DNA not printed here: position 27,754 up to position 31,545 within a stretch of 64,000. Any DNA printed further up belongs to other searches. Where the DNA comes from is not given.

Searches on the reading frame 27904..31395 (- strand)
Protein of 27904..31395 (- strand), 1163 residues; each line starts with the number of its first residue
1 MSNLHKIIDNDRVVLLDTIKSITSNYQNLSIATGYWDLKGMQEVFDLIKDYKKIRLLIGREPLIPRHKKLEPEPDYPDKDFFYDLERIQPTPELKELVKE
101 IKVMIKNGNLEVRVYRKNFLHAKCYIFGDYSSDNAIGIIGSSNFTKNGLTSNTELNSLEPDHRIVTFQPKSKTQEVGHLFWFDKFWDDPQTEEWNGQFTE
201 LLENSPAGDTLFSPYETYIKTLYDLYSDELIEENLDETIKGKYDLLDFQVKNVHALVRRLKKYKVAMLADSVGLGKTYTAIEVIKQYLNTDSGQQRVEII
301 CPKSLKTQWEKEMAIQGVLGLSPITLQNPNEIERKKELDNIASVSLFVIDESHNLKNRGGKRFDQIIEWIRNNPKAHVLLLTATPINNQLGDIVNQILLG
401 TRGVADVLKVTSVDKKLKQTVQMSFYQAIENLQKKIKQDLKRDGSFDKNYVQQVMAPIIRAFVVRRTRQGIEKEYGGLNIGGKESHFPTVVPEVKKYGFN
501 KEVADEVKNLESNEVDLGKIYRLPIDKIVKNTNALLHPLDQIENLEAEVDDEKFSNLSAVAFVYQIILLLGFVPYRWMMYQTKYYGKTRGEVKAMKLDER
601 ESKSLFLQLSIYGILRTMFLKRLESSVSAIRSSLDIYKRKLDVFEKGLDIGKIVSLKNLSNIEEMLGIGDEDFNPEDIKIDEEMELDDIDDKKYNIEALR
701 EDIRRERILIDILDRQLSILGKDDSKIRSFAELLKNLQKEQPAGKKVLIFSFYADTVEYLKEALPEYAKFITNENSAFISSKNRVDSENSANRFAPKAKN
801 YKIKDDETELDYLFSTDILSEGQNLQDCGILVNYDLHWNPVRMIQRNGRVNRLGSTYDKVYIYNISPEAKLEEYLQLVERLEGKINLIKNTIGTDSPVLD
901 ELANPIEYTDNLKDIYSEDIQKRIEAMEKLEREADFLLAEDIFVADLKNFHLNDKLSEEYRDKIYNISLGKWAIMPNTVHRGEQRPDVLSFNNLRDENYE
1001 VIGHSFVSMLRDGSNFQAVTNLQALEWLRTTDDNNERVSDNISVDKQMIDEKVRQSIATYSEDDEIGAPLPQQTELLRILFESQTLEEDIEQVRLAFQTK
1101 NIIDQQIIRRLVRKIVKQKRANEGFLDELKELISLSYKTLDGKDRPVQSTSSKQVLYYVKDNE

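Call 52: search_protein_families(library=pfam, proteins=[window:27904-31395:-], max_evalue=0.001)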
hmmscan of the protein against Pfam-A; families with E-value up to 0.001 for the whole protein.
window:27904-31395:- (1163 aa): 6 families
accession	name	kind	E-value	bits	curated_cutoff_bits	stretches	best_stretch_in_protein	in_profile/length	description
PF00176.29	SNF2-rel_dom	-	3.4e-14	53.1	24.9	2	249-313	2-70/290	SNF2-related domain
PF00271.37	Helicase_C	-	2.6e-13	50.6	23.5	1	732-854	8-110/110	Helicase conserved C-terminal domain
PF13091.12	PLDc_2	-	7e-10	39.3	27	1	22-164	5-120/132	PLD-like domain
PF04851.21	ResIII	-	7.2e-10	39.5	22.5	0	333-386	115-163/164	Type III restriction enzyme, res subunit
PF00270.35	DEAD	-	1e-06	29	26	1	323-388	96-162/167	DEAD/DEAH box helicase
PF09565.16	RE_NgoFVII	-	4.2e-06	26.6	23.8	1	104-154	74-127/162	NgoFVII restriction endonuclease N-terminal PLD domain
